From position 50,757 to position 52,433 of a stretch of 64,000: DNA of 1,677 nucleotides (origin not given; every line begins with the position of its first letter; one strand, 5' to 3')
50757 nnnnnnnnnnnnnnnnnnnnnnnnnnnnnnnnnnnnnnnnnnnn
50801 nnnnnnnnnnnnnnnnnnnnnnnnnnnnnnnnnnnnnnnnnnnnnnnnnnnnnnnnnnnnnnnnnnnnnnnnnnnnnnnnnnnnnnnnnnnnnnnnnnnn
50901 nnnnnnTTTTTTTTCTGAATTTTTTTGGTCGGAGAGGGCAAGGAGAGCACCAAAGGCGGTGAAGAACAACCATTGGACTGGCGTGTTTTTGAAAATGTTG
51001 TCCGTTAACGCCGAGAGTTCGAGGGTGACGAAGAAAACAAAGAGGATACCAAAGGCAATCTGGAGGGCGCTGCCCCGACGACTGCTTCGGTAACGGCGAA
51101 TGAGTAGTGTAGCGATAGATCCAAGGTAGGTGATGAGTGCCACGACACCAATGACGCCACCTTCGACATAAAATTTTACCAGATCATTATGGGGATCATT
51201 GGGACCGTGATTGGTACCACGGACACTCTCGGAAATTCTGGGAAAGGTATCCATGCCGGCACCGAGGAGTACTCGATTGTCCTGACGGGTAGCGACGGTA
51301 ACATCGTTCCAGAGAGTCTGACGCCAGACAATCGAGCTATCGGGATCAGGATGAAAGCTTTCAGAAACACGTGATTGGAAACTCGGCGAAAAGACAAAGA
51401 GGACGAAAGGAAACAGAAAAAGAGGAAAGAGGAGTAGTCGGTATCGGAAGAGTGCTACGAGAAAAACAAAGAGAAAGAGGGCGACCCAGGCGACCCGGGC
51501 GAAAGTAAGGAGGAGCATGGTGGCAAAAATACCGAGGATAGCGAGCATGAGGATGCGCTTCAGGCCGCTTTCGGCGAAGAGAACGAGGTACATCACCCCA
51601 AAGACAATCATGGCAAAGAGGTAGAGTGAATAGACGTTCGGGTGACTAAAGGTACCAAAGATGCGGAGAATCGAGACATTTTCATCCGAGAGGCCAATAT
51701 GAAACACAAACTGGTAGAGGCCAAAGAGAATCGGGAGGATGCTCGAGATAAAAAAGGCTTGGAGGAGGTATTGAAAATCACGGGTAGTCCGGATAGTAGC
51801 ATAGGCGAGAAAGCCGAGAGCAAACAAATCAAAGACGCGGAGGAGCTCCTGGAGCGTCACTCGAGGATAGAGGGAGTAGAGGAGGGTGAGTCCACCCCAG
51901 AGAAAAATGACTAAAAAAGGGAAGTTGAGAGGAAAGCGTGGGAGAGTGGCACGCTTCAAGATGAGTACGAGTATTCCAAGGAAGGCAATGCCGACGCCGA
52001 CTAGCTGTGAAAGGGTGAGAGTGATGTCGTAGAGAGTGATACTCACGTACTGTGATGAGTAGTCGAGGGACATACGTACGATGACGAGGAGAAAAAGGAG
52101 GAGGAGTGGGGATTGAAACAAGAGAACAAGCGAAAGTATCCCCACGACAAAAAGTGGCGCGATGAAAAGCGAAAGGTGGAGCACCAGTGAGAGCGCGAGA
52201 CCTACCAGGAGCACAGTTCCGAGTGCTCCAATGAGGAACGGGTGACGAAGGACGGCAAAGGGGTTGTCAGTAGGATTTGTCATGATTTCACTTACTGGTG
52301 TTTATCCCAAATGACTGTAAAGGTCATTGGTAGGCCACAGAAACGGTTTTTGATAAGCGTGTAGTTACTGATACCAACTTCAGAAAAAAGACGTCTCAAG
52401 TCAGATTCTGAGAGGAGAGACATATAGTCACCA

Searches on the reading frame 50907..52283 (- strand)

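Call 97: search_protein_families(library=pfam, proteins=[window:50907-52283:-], max_evalue=0.001)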
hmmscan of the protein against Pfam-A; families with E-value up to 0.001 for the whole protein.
window:50907-52283:- (459 aa): 1 family
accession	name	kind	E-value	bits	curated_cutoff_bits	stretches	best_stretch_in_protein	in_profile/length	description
PF04932.20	Wzy_C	-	2.8e-13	50.4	31.7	1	250-384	3-149/149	O-Antigen ligase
